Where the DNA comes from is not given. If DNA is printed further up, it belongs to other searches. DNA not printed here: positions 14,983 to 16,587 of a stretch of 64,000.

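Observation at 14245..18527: Self-contained three-gene operon: signal-less BspA-type LRR protein + CobS/MoxR-like AAA+ ATPase + CobT-like VWA protein, with no client pathway nearby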

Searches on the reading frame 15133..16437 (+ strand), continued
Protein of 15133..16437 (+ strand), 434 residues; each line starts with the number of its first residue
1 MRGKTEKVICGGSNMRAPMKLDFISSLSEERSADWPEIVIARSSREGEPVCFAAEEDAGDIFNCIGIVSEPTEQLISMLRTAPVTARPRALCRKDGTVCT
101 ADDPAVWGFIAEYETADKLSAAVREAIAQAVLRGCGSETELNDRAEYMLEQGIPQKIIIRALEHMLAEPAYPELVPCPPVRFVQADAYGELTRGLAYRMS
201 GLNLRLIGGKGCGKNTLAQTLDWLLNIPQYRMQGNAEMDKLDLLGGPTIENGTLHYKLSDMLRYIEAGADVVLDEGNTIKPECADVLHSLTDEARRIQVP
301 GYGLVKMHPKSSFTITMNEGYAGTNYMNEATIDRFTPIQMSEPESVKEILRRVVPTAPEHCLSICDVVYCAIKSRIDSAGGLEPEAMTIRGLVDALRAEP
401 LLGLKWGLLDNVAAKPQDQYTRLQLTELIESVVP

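Call 23: find_encoding_contigs(protein=P0023, flank=8000, max_places=4)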
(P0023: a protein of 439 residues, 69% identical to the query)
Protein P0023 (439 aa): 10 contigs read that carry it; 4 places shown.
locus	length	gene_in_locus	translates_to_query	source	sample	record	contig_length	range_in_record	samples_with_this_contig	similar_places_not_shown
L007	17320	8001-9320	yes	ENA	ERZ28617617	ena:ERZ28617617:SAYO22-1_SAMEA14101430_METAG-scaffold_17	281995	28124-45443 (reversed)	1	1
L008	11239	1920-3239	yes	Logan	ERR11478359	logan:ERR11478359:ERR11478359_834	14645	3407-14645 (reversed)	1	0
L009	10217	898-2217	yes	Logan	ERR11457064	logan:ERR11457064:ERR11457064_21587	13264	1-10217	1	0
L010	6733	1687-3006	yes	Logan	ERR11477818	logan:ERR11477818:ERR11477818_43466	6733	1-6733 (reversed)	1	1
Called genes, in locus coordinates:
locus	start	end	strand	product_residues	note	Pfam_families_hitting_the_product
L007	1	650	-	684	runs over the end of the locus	PF02687:FtsX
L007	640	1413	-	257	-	PF00005:ABC_tran, PF13555:AAA_29 (faint), PF13304:AAA_21 (faint)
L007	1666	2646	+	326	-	PF01381:HTH_3, PF07022:Phage_CI_repr (weak), PF12844:HTH_19, PF13384:HTH_23 (faint), PF13560:HTH_31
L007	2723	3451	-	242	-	-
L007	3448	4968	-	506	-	PF07556:DUF1538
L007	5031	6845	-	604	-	PF06480:FtsH_ext, PF06068:TIP49 (weak), PF00004:AAA, PF07728:AAA_5 (weak), PF17862:AAA_lid_3, PF01434:Peptidase_M41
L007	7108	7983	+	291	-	PF13306:LRR_5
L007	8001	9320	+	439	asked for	PF07728:AAA_5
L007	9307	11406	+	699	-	PF11775:CobT_C (faint)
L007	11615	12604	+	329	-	PF01699:Na_Ca_ex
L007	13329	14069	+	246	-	PF06161:DUF975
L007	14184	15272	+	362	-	PF03054:tRNA_Me_trans, PF20259:tRNA_Me_trans_M, PF20258:tRNA_Me_trans_C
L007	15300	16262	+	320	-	PF00535:Glycos_transf_2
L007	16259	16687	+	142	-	PF04138:GtrA_DPMS_TM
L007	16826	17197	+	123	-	PF01022:HTH_5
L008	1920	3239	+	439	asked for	PF07728:AAA_5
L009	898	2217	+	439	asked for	PF07728:AAA_5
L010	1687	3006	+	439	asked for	PF07728:AAA_5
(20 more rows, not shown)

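Call 24: find_encoding_contigs(protein=P0031, flank=8000, max_places=3)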
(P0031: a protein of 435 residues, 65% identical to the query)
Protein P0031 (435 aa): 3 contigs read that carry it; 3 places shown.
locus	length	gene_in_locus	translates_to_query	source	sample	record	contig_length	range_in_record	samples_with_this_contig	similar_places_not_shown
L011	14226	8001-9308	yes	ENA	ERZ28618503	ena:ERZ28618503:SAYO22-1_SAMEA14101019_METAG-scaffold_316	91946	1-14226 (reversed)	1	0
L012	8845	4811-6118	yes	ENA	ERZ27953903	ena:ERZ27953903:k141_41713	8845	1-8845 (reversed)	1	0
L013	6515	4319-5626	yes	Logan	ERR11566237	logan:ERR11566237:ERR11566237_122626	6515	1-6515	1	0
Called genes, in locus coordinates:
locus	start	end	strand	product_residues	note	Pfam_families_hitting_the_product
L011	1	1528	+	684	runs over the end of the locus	PF24708:Lip_C, PF00395:SLH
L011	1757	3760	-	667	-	PF00009:GTP_EFTU (weak), PF01926:MMR_HSR1, PF02421:FeoB_N, PF09439:SRPRB (weak), PF17910:FeoB_Cyto, PF07670:Gate, PF07664:FeoB_C, PF07670:Gate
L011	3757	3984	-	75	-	PF04023:FeoA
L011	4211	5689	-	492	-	PF00224:PK, PF02887:PK_C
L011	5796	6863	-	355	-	PF07179:SseB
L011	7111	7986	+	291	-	PF13306:LRR_5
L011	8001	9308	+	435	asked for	PF07728:AAA_5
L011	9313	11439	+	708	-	PF11775:CobT_C (faint)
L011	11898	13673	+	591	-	PF06100:MCRA, PF13450:NAD_binding_8 (faint)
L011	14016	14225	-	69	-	?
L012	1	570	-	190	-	?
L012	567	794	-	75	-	PF04023:FeoA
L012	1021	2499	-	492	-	PF00224:PK, PF02887:PK_C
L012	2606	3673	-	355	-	PF07179:SseB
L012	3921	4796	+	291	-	PF13306:LRR_5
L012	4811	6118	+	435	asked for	PF07728:AAA_5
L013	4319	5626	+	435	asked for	PF07728:AAA_5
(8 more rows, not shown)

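Call 26: find_encoding_contigs(protein=P0075, flank=8000, max_places=3)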
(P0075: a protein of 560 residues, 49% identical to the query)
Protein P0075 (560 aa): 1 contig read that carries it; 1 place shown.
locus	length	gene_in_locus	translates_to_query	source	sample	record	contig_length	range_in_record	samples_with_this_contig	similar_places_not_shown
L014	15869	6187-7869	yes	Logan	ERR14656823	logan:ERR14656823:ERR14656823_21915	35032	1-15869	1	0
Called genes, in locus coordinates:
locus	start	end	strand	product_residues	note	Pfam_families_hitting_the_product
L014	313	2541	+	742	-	PF23139:OB_YrrC, PF14490:HHH_RecD2, PF13086:AAA_11, PF13245:AAA_19, PF13604:AAA_30, PF01443:Viral_helicase1 (faint), PF18335:SH3_13, PF13538:UvrD_C_2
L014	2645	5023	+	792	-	PF01131:Topoisom_bac, PF13342:Toprim_Crpt (faint)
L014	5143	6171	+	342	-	-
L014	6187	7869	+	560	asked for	PF08797:HIRAN (weak), PF07728:AAA_5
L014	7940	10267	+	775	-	PF11775:CobT_C (faint)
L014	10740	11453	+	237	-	PF04542:Sigma70_r2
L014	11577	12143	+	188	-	-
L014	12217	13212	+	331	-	PF06068:TIP49 (faint), PF01078:Mg_chelatase (faint), PF05496:RuvB_N, PF13191:AAA_16 (faint), PF00004:AAA, PF07728:AAA_5, PF17864:AAA_lid_4, PF05491:WHD_RuvB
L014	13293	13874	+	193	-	-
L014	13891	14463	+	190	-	-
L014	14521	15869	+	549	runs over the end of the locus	PF09479:Flg_new (faint)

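Call 27: find_encoding_contigs(protein=P0093, flank=8000, max_places=3)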
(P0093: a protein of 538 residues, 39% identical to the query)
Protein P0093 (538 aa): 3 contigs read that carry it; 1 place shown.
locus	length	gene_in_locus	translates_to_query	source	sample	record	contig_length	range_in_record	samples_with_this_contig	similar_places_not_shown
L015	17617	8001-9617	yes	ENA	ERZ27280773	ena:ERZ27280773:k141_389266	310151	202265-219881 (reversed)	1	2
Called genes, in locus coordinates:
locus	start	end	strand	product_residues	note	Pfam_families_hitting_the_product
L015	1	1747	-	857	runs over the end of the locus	PF00580:UvrD-helicase, PF13087:AAA_12 (faint), PF13245:AAA_19, PF13361:UvrD_C, PF01443:Viral_helicase1 (weak), PF13361:UvrD_C, PF13538:UvrD_C_2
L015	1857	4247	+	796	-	PF14490:HHH_RecD2, PF13086:AAA_11 (weak), PF13245:AAA_19, PF13604:AAA_30, PF01443:Viral_helicase1 (faint), PF18335:SH3_13, PF13538:UvrD_C_2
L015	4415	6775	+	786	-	PF01131:Topoisom_bac, PF13342:Toprim_Crpt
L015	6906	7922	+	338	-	-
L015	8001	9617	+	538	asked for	PF08797:HIRAN (weak), PF07728:AAA_5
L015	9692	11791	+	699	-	PF11775:CobT_C (faint)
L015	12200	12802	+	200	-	PF04545:Sigma70_r4 (faint), PF07638:Sigma70_ECF (faint), PF04542:Sigma70_r2, PF08281:Sigma70_r4_2 (weak)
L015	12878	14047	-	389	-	PF01841:Transglut_core, PF00395:SLH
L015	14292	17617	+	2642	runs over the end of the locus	-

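Call 28: find_encoding_contigs(protein=P0079, flank=8000, max_places=3)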
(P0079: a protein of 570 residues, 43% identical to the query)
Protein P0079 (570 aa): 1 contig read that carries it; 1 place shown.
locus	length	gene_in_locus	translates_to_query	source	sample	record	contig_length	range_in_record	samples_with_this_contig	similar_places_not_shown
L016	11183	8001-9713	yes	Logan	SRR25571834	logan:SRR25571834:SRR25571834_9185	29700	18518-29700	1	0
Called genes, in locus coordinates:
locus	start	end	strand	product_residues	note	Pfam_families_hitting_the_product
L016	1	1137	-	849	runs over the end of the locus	PF00580:UvrD-helicase, PF01443:Viral_helicase1 (faint), PF13245:AAA_19, PF21445:ADDB_N (weak), PF13361:UvrD_C, PF13538:UvrD_C_2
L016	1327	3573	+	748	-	PF23139:OB_YrrC, PF14490:HHH_RecD2, PF13086:AAA_11, PF13245:AAA_19, PF13604:AAA_30, PF01443:Viral_helicase1 (faint), PF18335:SH3_13, PF13538:UvrD_C_2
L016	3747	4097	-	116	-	-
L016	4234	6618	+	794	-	PF01131:Topoisom_bac, PF13342:Toprim_Crpt (faint)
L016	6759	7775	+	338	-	-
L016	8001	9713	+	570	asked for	PF08797:HIRAN (weak), PF07728:AAA_5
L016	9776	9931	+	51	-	-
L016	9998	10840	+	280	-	-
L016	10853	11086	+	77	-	-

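Call 29: search_protein_families(library=pfam, proteins=[L014:5143-6171:+, L015:6906-7922:+, L016:6759-7775:+, P0075, P0093, L014:7940-10267:+, L002:9893-11122:-, L002:7580-9829:+], max_evalue=0.1)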
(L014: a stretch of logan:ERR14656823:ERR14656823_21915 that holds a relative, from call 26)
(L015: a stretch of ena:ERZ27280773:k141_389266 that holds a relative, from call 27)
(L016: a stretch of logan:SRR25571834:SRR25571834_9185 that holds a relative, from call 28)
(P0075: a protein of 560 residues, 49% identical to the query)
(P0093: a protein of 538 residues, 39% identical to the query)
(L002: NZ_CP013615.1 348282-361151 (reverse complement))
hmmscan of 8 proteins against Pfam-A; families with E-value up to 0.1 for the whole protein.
L014:5143-6171:+ (342 aa): 0 families

L015:6906-7922:+ (338 aa): 1 family
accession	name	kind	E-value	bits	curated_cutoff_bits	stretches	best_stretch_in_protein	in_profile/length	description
PF11348.13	DUF3150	-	0.0059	16.4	24.9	1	73-188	48-152/257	Protein of unknown function (DUF3150)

L016:6759-7775:+ (338 aa): 1 family
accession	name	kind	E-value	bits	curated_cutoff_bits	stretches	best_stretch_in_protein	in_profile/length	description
PF20074.4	DUF6470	-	0.078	13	28.9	0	184-246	28-90/178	Family of unknown function (DUF6470)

P0075 (560 aa): 6 families
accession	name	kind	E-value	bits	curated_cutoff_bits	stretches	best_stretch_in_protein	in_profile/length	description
PF07728.20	AAA_5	-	2.8e-15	57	22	1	327-457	3-139/139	AAA domain (dynein-related subfamily)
PF08797.16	HIRAN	-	2.3e-07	31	24.7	1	13-55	17-60/96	HIRAN domain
PF07726.17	AAA_3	-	0.00013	22.3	27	1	329-457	5-129/131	ATPase family associated with various cellular activities (AAA)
PF13671.12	AAA_33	-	0.0022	18.7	27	1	328-413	4-93/143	AAA domain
PF13555.12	AAA_29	-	0.042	14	27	0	322-355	22-53/61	P-loop containing region of AAA domain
PF19263.5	DUF5906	-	0.062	14.4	27.6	0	328-442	1-103/114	Family of unknown function (DUF5906)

P0093 (538 aa): 3 families
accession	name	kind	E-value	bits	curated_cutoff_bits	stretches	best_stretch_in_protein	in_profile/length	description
PF07728.20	AAA_5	-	3.8e-15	56.5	22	1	312-439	6-139/139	AAA domain (dynein-related subfamily)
PF08797.16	HIRAN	-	6.1e-06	26.4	24.7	1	15-64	17-63/96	HIRAN domain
PF00004.35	AAA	-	0.047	14.6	21.2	0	311-383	4-69/131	ATPase family associated with various cellular activities (AAA)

L014:7940-10267:+ (775 aa): 2 families
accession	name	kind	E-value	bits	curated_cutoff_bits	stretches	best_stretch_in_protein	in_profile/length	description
PF11775.14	CobT_C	-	2.2e-06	27.9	21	1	571-706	3-152/220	Cobalamin biosynthesis protein CobT VWA domain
PF00092.34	VWA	-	0.0074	17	23.8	1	586-736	5-142/174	von Willebrand factor type A domain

L002:9893-11122:- (409 aa): 2 families
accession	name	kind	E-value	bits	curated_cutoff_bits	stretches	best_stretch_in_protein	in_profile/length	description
PF13306.12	LRR_5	-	9.4e-54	181.1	27.7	2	167-285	3-125/127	BspA type Leucine rich repeat region (6 copies)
PF05725.18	FNIP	-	0.058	14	21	1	175-210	3-39/44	FNIP Repeat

L002:7580-9829:+ (749 aa): 2 families
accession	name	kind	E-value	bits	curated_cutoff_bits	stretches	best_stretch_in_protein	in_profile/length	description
PF11775.14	CobT_C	-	0.0001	22.5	21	1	642-680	115-154/220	Cobalamin biosynthesis protein CobT VWA domain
PF13519.12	VWA_2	-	0.0029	18.6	27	1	566-672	2-106/107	von Willebrand factor type A domain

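Call 33: get_annotated_region(hit=H50, flank=6000)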
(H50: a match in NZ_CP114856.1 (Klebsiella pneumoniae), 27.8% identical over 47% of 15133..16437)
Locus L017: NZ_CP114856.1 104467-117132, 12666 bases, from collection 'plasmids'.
description: Klebsiella pneumoniae strain S245 plasmid pS245-3, complete sequence
organism: Klebsiella pneumoniae (NCBI taxid 573)
taxonomy: Bacteria; Pseudomonadota; Gammaproteobacteria; Enterobacterales; Enterobacteriaceae; Klebsiella; Klebsiella pneumoniae
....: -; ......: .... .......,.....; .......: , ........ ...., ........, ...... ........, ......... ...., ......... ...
typing (MOB-suite, as given by PLSDB): non-mobilizable; replicon IncU; mating-pair formation MPF_F
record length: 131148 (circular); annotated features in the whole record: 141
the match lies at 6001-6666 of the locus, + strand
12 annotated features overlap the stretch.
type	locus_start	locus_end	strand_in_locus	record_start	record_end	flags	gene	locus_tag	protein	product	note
CDS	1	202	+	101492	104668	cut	traN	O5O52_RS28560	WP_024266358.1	conjugal transfer protein TraN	-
CDS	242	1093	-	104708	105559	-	-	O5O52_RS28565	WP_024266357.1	hypothetical protein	-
CDS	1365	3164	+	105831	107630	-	-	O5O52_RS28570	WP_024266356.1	ATP-dependent helicase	-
CDS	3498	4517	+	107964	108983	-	-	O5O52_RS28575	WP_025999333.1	hypothetical protein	-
CDS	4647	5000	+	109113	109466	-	-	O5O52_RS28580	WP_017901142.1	hypothetical protein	-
CDS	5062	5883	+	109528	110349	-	-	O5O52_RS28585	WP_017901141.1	hypothetical protein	-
CDS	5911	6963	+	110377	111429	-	-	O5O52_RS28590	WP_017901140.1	AAA family ATPase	-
CDS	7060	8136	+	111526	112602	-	-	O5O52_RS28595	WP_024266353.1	DUF3150 domain-containing protein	-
CDS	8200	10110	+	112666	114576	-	-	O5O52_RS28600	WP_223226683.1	hypothetical protein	-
CDS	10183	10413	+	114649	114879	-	-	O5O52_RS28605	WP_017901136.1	hypothetical protein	-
CDS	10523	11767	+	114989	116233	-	-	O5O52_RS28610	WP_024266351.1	toprim domain-containing protein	-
CDS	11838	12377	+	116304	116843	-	-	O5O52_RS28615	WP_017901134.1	hypothetical protein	-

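Call 34: find_related_loci(query=A1, collection=genome_contigs, flank=8000)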
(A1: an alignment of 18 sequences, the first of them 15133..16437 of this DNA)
Query A1 (434 aa) in genome_contigs; peptide patterns used: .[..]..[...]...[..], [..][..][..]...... (x = any residue, [..] = any of these).
108 stretches matched a pattern; 23 encode a relative of the query (tblastn E <= 1e-3); 23 distinct loci.
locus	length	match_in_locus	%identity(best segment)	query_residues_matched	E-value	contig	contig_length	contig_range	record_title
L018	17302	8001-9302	93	1-434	0e+0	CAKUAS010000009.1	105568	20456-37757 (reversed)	MAG: uncultured Oscillospiraceae bacterium isolate REFINED_METABAT215_TOP10_CONTIGS_1500_ASSEMBLY_K77_MERGED__Hadza_MoBi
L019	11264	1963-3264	91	1-434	0e+0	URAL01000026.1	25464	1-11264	uncultured Clostridiales bacterium isolate UMGS815 genome assembly, contig: NODE_880_length_25464_cov_29.110276, whole g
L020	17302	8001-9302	83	1-434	0e+0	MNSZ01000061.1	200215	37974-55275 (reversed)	MAG: Firmicutes bacterium CAG:24053_14 Ley3_66761_scaffold_771, whole genome shotgun sequence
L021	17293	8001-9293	69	4-434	0e+0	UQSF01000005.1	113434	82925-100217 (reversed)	uncultured Clostridiales bacterium isolate UMGS596 genome assembly, contig: NODE_91_length_113434_cov_17.287928, whole g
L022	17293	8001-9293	69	4-434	0e+0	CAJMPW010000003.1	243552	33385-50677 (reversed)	TPA_asm: uncultured bacterium isolate ERR1600716-bin.16 genome assembly, contig: NODE_28_length_243552_cov_98.614077, wh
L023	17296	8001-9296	69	3-434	0e+0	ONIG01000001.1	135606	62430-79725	uncultured Clostridiales bacterium isolate RUG332 genome assembly, contig: scaffold_36, whole genome shotgun sequence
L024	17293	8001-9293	68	4-434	0e+0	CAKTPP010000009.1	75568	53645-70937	MAG: uncultured Oscillospiraceae bacterium isolate REFINED_METABAT215_TOP10_CONTIGS_1500_ASSEMBLY_K77_MERGED__Hadza_PheC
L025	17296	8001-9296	69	3-434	0e+0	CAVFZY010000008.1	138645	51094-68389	Bacteroidaceae bacterium isolate G02648-L1_cleanbin_000001 genome assembly, contig: Spades_G02648-L1_contig_36, whole ge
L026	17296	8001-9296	69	3-434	0e+0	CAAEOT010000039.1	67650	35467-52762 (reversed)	MAG TPA_asm: uncultured Oscillospiraceae bacterium, isolate HGM13038, WGS project CAAEOT010000000 data, contig: ERS53735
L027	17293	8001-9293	68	4-434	0e+0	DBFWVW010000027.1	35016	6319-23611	MAG TPA_asm: Oscillospiraceae bacterium isolate MAG8912 contig27, whole genome shotgun sequence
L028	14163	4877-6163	65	5-433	0e+0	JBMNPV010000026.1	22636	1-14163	MAG: Oscillospiraceae bacterium isolate SBF912SR2HQ0065 scaffold_9510_c1, whole genome shotgun sequence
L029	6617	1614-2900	65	5-433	0e+0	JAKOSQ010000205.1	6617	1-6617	MAG: Bacillota bacterium isolate all_metabat.117 k201_1347664, whole genome shotgun sequence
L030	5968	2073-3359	65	5-433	0e+0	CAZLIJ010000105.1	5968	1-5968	MAG TPA_asm: uncultured Oscillospiraceae bacterium isolate SRP192927_co8_349 genome assembly, contig: NODE_14328_length_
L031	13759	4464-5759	59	6-433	6e-176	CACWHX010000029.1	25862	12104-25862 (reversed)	MAG: Ruminococcaceae bacterium isolate RUG10603 genome assembly, contig: RUG10603_asm_29, whole genome shotgun sequence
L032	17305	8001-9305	64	1-433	0e+0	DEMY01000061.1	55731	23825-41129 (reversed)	MAG TPA_asm: Clostridiales bacterium UBA2658 UBA2658_contig_234, whole genome shotgun sequence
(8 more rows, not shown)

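Call 38: search_solved_structures(query=window:15133-16437:+, max_evalue=0.01, show_alignments=1)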
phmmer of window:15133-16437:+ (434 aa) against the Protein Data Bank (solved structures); distinct sequences matched with E-value up to 0.01: 9.
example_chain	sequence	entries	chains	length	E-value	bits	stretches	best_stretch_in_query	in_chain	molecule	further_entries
6l1q_C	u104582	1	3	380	4.8e-10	42.3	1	196-372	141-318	CbbQ protein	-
6or5_A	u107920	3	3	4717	7.2e-10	41.7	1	213-368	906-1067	Midasin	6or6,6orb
5c3c_A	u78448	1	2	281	1.8e-09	40.4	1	202-344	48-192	CbbQ/NirQ/NorQ domain protein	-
6i27_A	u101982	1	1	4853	7.1e-09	38.5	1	208-370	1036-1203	Midasin,Midasin,Midasin,Midasin,Midasin,Midasin,Midasin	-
6i26_A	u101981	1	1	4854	7.1e-09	38.4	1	208-370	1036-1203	Midasin,Midasin,Midasin,Midasin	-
6hyp_A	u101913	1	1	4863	7.2e-09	38.4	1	208-370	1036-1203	Midasin,Midasin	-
5jcs_s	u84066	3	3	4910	7.5e-09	38.4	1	208-370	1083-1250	Midasin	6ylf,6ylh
9qh4_A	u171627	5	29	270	7.3e-07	31.8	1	201-349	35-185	Protein NorQ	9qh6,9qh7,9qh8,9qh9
9qhd_A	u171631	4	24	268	0.00013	24.4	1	200-345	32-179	Nitric oxide reductase NorQ protein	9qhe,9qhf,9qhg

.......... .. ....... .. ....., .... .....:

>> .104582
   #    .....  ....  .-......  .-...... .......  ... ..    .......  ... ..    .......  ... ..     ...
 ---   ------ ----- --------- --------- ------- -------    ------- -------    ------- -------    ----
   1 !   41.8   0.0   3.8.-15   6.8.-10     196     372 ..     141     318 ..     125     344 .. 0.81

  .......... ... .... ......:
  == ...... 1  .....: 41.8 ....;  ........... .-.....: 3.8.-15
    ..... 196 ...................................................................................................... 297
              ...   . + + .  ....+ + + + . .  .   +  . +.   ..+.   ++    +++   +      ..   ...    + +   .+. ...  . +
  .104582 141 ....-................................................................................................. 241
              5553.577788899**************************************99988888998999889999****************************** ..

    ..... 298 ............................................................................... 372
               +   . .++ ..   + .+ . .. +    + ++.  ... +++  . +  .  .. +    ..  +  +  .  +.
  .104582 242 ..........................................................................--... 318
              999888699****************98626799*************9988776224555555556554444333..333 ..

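Call 54: get_annotated_region(hit=H4, flank=8000)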
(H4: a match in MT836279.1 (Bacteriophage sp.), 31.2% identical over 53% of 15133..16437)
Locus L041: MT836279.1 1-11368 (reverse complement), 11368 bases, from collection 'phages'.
description: UNVERIFIED: Bacteriophage sp. clone scaffold_1839 genomic sequence.
organism: Bacteriophage sp. (NCBI taxid 38018)
taxonomy: Viruses
host: -; source: human fecal samples; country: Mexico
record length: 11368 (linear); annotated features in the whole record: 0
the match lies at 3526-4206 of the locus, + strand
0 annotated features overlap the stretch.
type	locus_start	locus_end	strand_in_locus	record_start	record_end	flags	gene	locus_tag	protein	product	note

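Call 55: get_annotated_region(hit=H3, flank=8000)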
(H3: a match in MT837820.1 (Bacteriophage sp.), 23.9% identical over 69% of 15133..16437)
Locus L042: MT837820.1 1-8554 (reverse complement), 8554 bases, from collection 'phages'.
description: UNVERIFIED: Bacteriophage sp. clone scaffold_5868 genomic sequence.
organism: Bacteriophage sp. (NCBI taxid 38018)
taxonomy: Viruses
host: -; source: human fecal samples; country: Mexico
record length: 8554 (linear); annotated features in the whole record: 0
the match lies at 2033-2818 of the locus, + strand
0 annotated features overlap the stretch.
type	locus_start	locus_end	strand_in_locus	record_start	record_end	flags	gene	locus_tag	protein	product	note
